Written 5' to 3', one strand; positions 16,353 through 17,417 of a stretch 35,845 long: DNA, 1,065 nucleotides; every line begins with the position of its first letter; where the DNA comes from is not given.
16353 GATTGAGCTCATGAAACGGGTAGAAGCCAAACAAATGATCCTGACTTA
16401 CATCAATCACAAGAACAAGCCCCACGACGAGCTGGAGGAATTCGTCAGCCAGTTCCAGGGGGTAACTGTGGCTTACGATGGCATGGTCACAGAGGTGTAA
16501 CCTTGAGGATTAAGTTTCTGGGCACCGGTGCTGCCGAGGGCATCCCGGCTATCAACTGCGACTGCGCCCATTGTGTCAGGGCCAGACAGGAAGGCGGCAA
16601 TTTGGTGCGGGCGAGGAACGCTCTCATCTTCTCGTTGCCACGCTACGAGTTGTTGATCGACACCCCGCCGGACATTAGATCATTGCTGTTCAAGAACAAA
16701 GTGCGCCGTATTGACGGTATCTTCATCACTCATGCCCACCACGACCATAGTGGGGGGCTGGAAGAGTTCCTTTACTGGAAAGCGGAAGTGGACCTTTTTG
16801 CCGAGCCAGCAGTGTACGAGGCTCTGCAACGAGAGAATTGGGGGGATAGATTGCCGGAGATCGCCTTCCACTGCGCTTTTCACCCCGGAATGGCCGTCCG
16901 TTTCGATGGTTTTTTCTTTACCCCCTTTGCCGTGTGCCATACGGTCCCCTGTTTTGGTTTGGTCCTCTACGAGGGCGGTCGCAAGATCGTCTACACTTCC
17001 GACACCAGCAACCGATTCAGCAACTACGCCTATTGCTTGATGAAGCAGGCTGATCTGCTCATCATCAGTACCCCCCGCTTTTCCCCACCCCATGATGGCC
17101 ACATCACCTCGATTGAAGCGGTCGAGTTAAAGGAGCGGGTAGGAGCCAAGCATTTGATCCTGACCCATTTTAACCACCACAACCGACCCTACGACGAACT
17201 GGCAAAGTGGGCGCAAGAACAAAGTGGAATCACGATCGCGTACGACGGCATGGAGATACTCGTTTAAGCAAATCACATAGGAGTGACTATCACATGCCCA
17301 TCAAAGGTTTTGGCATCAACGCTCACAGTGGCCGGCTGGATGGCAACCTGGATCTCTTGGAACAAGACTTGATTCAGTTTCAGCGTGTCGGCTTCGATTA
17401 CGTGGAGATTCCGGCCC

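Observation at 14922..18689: Self-promoted operon: three tandem PhnP/PqqB-like MBL paralogs + TIM-barrel enzyme + c-di-AMP receptor DarA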

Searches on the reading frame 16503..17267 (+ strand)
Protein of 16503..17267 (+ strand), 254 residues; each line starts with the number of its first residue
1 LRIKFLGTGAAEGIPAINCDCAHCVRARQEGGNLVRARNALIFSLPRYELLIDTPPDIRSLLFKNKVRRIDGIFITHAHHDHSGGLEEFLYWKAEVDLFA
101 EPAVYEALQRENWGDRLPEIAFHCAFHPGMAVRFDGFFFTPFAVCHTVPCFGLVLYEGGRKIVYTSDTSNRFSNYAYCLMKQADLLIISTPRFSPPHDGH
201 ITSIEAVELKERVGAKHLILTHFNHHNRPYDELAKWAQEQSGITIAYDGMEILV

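Call 3: search_protein_families(library=pfam, proteins=[window:16503-17267:+], max_evalue=0.01)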
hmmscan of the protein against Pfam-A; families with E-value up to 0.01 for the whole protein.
window:16503-17267:+ (254 aa): 3 families
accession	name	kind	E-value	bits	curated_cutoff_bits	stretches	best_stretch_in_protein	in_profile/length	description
PF12706.13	Lactamase_B_2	-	6.6e-23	81.8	27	1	50-223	3-200/200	Beta-lactamase superfamily domain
PF00753.33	Lactamase_B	-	9.9e-09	35.8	22.7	1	50-175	18-157/196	Metallo-beta-lactamase superfamily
PF23023.1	Anti-Pycsar_Apyc1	-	7.6e-05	22.7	50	1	48-91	30-75/250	Anti-Pycsar protein Apyc1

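Call 4: search_protein_families(library=ncbifam, proteins=[window:16503-17267:+], max_evalue=0.01)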
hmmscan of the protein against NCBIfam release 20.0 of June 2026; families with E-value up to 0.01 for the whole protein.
window:16503-17267:+ (254 aa): 17 families
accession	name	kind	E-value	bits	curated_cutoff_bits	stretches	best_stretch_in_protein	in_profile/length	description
NF002553.0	PRK02113.1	equivalog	3.9e-29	101.8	386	1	1-253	1-251/252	MBL fold metallo-hydrolase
NF038231.1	MBL_Geo_Pelo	equivalog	8.1e-28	97.7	360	1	3-252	2-249/250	GPMC system MBL fold metallohydrolase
TIGR03307.1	PhnP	equivalog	1.1e-21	77.3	272.25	1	1-251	1-248/249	phosphonate metabolism protein PhnP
TIGR02108.2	PQQ_syn_pqqB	equivalog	2.9e-14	53.2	245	1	2-151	1-163/298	pyrroloquinoline quinone biosynthesis protein PqqB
TIGR02651.1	RNase_Z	equivalog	4.5e-14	52.2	292.95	2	158-252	200-300/302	ribonuclease Z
NF000801.0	PRK00055.1-3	equivalog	9.7e-13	47.8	252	2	158-252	203-301/307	ribonuclease Z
NF041851.1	cyc_nuc_deg_phdiest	equivalog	2e-08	34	400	1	126-242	121-240/253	cyclic nucleotide-degrading phosphodiesterase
NF002558.0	PRK02126.1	subfamily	2.3e-08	33.4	315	1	49-90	29-68/345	ribonuclease Z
NF047419.1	RNase_J1_RnjA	exception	2.6e-07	29.8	820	1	62-168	53-158/549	ribonuclease J1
NF000805.0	PRK00055.2-3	equivalog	1.2e-05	24.8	416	1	159-248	200-294/307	ribonuclease Z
NF012229.1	bla_class_B_core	domain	2.8e-05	24.3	100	1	38-133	15-114/139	metallo-beta-lactamase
NF000804.0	PRK00055.2-1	equivalog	3.5e-05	23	402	0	200-239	244-283/306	ribonuclease Z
TIGR00649.1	MG423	subfamily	0.00022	19.8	400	1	63-167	52-158/546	RNase J family beta-CASP ribonuclease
NF033088.2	bla_subclass_B1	equivalog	0.00062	19.5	200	1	37-111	30-108/217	subclass B1 metallo-beta-lactamase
TIGR03413.1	GSH_gloB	equivalog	0.00092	18.6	200.8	1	64-91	38-65/248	hydroxyacylglutathione hydrolase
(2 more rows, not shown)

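Call 8: search_solved_structures(query=window:16503-17267:+, max_evalue=0.001, show_alignments=2)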
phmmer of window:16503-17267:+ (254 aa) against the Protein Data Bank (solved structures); distinct sequences matched with E-value up to 0.001: 14.
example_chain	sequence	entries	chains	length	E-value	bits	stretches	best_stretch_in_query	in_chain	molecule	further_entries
6b9v_A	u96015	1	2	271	4.3e-20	75.3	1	4-252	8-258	Beta-lactamase-like protein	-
6kns_A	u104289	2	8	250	5.9e-15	58.5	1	37-238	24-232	Putative metal-dependent hydrolase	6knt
3py5_A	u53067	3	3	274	9.7e-14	54.5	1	2-250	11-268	Beta-lactamase-like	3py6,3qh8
3g1p_A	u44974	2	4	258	2.3e-12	49.9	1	4-252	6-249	Protein phnP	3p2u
3md7_A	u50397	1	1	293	3.5e-12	49.4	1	2-250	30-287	Beta-lactamase-like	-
1zkp_A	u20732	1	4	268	4.1e-11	45.9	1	37-249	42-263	hypothetical protein BA1088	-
7t28_A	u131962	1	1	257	0.00012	24.7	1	39-92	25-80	Putative metal-dependent hydrolase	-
7u2s_A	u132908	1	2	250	0.0002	24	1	45-91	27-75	Apyc1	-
3zwf_A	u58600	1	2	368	0.00023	23.8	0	159-230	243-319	ZINC PHOSPHODIESTERASE ELAC PROTEIN 1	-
9ey0_E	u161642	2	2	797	0.00045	22.8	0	142-250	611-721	Zinc phosphodiesterase ELAC protein 2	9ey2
6k6s_A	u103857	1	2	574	0.00049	22.7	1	64-171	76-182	Ribonuclease J 1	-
8z0p_A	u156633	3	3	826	0.00051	22.6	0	142-250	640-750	Zinc phosphodiesterase ELAC protein 2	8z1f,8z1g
2p4z_A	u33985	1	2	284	0.00056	22.5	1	63-128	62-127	Metal-dependent hydrolases of the beta-lactamase superfamily II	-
7u2r_A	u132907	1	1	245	0.00083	21.9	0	39-104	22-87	Apyc1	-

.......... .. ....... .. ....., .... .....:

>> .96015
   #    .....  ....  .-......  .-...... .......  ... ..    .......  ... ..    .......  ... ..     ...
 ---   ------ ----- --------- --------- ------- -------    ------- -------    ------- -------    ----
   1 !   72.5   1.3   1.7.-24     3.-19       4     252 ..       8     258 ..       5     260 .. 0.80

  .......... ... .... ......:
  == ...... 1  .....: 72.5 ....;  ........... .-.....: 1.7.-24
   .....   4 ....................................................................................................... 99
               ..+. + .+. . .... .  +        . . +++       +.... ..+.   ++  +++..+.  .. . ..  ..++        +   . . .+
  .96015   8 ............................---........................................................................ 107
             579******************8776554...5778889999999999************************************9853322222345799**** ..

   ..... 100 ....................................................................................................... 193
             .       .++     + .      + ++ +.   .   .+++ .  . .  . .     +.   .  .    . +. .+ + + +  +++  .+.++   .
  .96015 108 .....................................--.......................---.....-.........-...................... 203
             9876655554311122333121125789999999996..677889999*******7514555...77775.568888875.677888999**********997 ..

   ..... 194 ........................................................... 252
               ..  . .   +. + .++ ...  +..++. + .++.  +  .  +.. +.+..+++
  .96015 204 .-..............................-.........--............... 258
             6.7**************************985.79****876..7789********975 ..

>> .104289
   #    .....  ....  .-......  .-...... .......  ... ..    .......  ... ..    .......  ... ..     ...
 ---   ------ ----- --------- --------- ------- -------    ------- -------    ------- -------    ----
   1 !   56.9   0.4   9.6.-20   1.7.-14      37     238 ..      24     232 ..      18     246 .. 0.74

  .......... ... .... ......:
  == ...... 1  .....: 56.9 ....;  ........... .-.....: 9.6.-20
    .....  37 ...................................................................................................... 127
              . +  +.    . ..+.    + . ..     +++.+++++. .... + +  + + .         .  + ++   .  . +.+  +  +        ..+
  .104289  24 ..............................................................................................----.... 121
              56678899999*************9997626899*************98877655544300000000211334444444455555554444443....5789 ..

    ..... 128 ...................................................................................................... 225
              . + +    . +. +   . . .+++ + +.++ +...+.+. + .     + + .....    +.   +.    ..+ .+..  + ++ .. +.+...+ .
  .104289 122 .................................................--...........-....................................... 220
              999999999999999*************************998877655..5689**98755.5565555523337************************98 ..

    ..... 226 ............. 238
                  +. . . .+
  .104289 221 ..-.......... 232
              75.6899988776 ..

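Call 84: search_protein_families(library=padloc, proteins=[window:16503-17267:+], max_evalue=0.001)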
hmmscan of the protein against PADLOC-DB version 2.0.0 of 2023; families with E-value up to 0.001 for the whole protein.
window:16503-17267:+ (254 aa): 0 families
